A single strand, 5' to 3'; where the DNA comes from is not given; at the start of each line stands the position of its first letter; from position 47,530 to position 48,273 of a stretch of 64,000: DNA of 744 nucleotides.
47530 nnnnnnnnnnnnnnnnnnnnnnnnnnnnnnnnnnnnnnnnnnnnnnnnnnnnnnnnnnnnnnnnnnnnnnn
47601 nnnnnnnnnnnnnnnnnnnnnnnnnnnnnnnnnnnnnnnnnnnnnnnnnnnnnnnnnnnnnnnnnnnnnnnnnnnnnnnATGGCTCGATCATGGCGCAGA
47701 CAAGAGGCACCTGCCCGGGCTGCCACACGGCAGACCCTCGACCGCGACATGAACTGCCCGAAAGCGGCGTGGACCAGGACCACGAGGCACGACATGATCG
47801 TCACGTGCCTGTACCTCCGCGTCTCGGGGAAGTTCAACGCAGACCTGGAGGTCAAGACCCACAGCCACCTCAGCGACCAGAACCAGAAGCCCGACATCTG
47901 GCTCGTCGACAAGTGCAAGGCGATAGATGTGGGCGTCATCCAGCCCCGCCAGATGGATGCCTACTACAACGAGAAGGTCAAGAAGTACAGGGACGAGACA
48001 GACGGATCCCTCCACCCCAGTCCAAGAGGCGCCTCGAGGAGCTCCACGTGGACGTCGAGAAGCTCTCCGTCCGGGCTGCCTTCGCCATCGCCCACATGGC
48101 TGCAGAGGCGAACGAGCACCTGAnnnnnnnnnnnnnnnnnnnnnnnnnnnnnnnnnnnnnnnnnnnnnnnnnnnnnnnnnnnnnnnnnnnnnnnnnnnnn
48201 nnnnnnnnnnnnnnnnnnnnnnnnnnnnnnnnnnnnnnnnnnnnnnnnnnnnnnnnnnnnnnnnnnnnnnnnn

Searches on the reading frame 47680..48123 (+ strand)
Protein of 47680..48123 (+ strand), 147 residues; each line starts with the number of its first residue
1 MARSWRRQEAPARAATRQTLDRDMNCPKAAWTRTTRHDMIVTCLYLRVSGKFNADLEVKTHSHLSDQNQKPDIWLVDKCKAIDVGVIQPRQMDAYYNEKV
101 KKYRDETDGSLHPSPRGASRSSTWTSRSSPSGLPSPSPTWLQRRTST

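Call 32: search_protein_families(library=pfam, proteins=[window:47680-48123:+], max_evalue=1)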
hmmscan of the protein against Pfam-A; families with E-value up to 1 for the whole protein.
window:47680-48123:+ (147 aa): 0 families

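Call 33: find_homologous_proteins(query=window:47680-48123:+, max_evalue=0.001)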
Query window:47680-48123:+ (147 aa): 23 proteins with E <= 0.001 among 82 candidates.
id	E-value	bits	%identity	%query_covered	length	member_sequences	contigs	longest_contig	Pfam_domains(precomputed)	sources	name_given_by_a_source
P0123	5.9e-73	261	86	90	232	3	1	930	-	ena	-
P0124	1.9e-54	201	85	69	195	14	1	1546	-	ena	-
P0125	2.3e-53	198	77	86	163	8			-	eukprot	eukprot:XP_001704665.1 Reverse transcriptase/endonuclease, putative [Giardia lamblia ATCC 50803]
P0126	3.3e-46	175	74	69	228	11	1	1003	-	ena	-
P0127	5.4e-44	167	94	54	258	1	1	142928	-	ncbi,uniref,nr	ncbi:Hypothetical protein DHA2_151502 [Giardia duodenalis]|uniref:Reverse transcriptase/endonuclease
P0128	5.1e-39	151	84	54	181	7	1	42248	-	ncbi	ncbi:Reverse transcriptase/endonuclease, partial [Giardia duodenalis]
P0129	9.8e-39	150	72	69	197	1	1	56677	-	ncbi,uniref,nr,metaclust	ncbi:Hypothetical protein GSB_151286 [Giardia duodenalis]|uniref:Reverse transcriptase/endonuclease 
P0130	4.9e-38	148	57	96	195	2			-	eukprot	eukprot:XP_001705872.1 Reverse transcriptase/endonuclease, putative [Giardia lamblia ATCC 50803]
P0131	1.0e-37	147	65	73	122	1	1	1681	-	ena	-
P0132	5.5e-37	145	65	73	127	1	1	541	-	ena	-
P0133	5.4e-36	141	61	78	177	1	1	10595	-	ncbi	ncbi:Hypothetical protein GSB_151939, partial [Giardia duodenalis]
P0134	4.9e-34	135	81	52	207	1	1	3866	-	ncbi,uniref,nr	ncbi:Dihydrolipoamide acyltransferase [Giardia duodenalis]|uniref:Dihydrolipoamide acyltransferase n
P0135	1.6e-33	133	80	52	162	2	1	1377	-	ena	-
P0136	5.1e-31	125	63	66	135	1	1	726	-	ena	-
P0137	1.6e-30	124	74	51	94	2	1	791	-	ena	-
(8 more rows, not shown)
